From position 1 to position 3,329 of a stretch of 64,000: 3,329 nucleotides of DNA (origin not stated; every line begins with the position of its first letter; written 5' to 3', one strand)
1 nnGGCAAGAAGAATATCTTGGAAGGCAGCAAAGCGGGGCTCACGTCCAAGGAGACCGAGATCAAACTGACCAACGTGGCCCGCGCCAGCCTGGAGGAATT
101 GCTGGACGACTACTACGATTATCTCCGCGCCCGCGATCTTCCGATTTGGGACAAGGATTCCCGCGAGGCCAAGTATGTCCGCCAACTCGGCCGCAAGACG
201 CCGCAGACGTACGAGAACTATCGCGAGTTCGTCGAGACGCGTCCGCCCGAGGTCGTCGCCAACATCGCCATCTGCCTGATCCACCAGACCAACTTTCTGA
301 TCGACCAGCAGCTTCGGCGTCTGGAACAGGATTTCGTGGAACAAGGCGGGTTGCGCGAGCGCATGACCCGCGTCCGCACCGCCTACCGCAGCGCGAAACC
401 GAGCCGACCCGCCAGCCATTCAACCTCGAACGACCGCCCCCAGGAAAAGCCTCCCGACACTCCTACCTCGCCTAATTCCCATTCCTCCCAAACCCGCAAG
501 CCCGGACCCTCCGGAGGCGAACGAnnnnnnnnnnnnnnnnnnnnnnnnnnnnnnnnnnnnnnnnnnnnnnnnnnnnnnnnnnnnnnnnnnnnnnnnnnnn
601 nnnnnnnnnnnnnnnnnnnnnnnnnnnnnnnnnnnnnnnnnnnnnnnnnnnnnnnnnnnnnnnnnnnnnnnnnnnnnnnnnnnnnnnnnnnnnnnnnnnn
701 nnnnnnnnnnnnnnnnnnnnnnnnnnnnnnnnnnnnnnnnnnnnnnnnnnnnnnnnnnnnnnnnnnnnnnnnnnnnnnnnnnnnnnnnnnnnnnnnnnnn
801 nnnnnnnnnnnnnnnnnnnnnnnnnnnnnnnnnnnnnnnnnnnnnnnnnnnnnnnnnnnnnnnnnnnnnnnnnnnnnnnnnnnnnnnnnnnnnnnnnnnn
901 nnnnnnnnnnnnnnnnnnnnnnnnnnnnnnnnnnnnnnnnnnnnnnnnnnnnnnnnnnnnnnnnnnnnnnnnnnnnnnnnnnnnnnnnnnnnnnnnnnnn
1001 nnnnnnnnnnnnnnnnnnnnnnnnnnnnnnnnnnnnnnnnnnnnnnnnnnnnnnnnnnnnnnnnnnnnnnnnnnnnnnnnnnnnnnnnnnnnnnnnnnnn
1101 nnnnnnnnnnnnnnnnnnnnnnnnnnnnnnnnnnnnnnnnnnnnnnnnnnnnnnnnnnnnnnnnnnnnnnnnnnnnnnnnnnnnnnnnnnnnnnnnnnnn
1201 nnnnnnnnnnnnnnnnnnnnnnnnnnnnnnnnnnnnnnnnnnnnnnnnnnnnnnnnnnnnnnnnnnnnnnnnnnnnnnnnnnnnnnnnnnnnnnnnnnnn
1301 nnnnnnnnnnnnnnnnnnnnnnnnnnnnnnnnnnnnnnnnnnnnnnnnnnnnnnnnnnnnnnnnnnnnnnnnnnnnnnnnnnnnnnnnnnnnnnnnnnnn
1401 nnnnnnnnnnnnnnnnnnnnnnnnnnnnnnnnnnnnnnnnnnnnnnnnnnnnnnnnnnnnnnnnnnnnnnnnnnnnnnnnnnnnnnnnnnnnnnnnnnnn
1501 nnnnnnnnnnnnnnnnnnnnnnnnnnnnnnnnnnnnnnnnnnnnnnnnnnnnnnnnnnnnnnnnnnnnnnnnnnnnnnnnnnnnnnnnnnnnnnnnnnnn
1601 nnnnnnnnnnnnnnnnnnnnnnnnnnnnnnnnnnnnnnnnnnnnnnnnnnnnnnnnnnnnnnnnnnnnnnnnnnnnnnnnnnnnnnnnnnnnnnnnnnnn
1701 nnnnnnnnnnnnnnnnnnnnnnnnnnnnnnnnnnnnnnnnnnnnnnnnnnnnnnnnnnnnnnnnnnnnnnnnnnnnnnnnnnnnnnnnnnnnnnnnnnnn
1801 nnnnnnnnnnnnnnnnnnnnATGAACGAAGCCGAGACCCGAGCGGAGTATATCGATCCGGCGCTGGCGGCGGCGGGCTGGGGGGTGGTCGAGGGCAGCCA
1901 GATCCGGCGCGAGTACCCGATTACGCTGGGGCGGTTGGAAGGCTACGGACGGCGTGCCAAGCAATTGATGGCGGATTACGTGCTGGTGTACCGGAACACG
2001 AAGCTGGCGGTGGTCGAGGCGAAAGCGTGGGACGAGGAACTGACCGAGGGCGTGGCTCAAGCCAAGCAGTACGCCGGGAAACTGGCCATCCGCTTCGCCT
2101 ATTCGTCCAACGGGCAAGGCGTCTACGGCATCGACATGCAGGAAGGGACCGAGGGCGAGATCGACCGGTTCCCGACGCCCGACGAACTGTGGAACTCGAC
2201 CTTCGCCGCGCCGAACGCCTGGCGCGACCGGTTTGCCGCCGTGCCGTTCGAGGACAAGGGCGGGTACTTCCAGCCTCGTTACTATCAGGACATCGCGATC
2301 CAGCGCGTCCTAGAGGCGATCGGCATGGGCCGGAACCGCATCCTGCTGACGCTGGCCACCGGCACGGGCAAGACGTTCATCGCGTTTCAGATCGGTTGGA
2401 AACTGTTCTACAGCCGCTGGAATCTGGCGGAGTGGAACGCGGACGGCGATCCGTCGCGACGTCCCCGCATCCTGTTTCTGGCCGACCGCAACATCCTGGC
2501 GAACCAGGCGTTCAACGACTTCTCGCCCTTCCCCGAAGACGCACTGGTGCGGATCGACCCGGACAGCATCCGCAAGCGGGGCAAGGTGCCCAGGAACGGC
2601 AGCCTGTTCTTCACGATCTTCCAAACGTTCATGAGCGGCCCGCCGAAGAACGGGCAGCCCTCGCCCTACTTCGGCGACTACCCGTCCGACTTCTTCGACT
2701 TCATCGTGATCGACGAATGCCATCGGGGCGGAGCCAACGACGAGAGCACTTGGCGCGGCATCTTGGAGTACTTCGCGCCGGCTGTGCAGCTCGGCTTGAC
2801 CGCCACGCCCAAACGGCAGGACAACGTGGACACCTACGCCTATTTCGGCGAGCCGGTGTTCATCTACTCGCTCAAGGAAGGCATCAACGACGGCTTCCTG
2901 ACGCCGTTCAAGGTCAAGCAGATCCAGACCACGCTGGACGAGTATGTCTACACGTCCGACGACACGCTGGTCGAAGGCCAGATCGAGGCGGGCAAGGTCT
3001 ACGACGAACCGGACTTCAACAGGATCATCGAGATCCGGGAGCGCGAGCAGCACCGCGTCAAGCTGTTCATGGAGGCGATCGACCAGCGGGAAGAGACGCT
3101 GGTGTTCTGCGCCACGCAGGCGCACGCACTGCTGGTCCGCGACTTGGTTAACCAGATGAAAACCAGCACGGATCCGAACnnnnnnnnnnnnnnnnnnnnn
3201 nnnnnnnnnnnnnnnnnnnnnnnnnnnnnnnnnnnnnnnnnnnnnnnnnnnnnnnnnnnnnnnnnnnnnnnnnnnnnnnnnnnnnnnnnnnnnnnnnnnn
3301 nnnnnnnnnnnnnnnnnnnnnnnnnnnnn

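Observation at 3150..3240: hsdR is interrupted by a single in-frame TAA at the position of a conserved Tyr codon, giving an R-minus Type I R-M system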

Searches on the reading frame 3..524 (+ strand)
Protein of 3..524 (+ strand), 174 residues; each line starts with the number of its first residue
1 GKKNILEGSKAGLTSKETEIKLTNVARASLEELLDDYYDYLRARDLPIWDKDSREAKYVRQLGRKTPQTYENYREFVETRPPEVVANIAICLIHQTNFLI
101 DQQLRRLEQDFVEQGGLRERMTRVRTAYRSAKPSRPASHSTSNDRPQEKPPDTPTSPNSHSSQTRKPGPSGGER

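Call 7: search_protein_families(library=pfam, proteins=[window:3-524:+], max_evalue=0.01)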
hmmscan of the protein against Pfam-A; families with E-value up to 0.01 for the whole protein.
window:3-524:+ (174 aa): 0 families

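Call 8: search_protein_families(library=ncbifam, proteins=[window:3-524:+], max_evalue=0.01)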
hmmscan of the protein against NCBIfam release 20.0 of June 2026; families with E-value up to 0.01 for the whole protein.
window:3-524:+ (174 aa): 1 family
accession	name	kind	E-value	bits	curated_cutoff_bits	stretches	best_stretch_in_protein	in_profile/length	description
TIGR04258.1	4helix_suffix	equivalog_domain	1.3e-24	85.9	40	1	82-130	1-49/49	four helix bundle suffix domain-containing protein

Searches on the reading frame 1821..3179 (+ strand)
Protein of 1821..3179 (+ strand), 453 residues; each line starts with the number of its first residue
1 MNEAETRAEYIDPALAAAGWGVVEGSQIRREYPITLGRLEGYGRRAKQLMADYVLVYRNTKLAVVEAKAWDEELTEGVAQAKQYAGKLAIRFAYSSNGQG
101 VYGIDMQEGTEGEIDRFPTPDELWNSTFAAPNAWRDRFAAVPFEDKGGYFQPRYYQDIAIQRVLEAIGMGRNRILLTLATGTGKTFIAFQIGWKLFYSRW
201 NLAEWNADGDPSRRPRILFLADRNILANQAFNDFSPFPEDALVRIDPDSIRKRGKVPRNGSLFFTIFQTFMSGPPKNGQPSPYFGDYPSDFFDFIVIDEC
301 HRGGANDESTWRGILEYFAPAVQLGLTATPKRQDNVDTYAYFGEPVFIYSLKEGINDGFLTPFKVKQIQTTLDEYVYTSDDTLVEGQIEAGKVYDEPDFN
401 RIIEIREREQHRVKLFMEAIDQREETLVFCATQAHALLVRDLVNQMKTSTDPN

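Call 7: search_protein_families(library=pfam, proteins=[window:1821-3179:+], max_evalue=0.01)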
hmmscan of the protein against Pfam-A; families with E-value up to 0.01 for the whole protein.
window:1821-3179:+ (453 aa): 5 families
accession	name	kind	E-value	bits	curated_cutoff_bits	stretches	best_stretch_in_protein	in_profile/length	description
PF04851.21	ResIII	-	1.6e-33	116.4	22.5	1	150-332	2-164/164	Type III restriction enzyme, res subunit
PF18766.7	SWI2_SNF2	-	1.5e-14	54.6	26.7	1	156-367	2-192/221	SWI2/SNF2 ATPase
PF00270.35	DEAD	-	6.1e-09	36.3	26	1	156-332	4-162/167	DEAD/DEAH box helicase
PF04313.20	HSDR_N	-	4.5e-05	23.8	25.1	0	50-102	127-188/198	Type I restriction enzyme R protein N terminus (HSDR_N)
PF13588.12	HSDR_N_2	-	0.00038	20.9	25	1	26-111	22-101/110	Type I restriction enzyme R protein N terminus (HSDR_N)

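Call 8: search_protein_families(library=ncbifam, proteins=[window:1821-3179:+], max_evalue=0.01)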
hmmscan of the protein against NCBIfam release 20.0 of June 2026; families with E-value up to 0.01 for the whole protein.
window:1821-3179:+ (453 aa): 5 families
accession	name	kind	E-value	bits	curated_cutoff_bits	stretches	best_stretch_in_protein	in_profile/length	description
NF046051.1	restrict_EcoAI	equivalog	1.8e-157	526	550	1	1-447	1-435/768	EcoAI/FtnUII family type I restriction enzme subunit R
NF008521.0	PRK11448.1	equivalog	9.8e-39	133.1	729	3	287-445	536-720/1123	type I restriction-modification system endonuclease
TIGR00348.1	hsdR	subfamily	2e-12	46.4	284.55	1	154-386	245-459/674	HsdR family type I site-specific deoxyribonuclease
TIGR04095.1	dnd_restrict_1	equivalog_domain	1e-11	44.5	600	1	294-375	136-217/451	DNA phosphorothioation system restriction enzyme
NF053632.1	heli_RadD_YejH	equivalog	5.6e-11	41.4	720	1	290-446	107-273/573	DNA repair helicase RadD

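Call 11: find_encoding_contigs(protein=window:1821-3179:+, flank=10000, max_places=10)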
Protein window:1821-3179:+ (453 aa): no gene with exactly this product is on record in the collection.

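Call 53: list_cluster_members(proteins=[window:1800-3179:+, window:1821-3179:+, L001:9231-10001:+, window:4644-5681:+, window:8644-10140:-, window:7524-8603:+, window:6158-6640:-, window:6640-7395:-])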
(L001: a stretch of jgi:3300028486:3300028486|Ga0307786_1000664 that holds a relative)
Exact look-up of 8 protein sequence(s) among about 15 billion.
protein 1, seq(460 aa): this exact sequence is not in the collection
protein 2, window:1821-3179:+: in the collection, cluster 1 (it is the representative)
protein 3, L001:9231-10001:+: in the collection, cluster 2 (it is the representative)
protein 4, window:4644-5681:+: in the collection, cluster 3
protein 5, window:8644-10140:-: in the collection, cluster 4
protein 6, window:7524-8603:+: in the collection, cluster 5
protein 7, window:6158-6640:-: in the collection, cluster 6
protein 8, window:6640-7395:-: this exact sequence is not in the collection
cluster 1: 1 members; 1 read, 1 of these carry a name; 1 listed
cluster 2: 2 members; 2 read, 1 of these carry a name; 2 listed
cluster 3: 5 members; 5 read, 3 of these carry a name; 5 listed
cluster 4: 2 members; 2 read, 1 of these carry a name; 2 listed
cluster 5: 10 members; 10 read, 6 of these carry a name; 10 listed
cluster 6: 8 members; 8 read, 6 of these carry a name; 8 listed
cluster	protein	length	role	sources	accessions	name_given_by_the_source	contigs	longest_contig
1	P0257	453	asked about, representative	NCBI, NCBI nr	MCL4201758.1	MAG: DEAD/DEAH box helicase family protein [Pirellulaceae bacterium] | DEAD/DEAH box helicase family protein [Pirellulaceae bacterium]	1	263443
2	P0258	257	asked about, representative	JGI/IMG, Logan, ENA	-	-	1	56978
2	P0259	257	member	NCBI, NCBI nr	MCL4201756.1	MAG: four helix bundle suffix domain-containing protein [Pirellulaceae bacterium] | four helix bundle suffix domain-containing protein [Pirellulaceae bacterium]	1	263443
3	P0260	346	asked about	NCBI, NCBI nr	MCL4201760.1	MAG: Gfo/Idh/MocA family oxidoreductase [Pirellulaceae bacterium] | Gfo/Idh/MocA family oxidoreductase [Pirellulaceae bacterium]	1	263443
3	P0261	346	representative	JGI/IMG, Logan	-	-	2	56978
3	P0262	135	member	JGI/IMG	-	predicted dehydrogenase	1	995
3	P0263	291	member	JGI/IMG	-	predicted dehydrogenase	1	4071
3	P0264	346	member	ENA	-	-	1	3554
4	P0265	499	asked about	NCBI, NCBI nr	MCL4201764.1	MAG: PLP-dependent transferase [Pirellulaceae bacterium] | PLP-dependent transferase [Pirellulaceae bacterium]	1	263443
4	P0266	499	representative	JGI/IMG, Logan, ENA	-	-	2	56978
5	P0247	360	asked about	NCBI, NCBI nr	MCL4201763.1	MAG: biotin synthase BioB [Pirellulaceae bacterium] | biotin synthase BioB [Pirellulaceae bacterium]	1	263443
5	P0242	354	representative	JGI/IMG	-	biotin synthase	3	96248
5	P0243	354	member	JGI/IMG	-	biotin synthase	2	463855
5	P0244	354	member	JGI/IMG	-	biotin synthase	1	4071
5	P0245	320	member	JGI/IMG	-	biotin synthase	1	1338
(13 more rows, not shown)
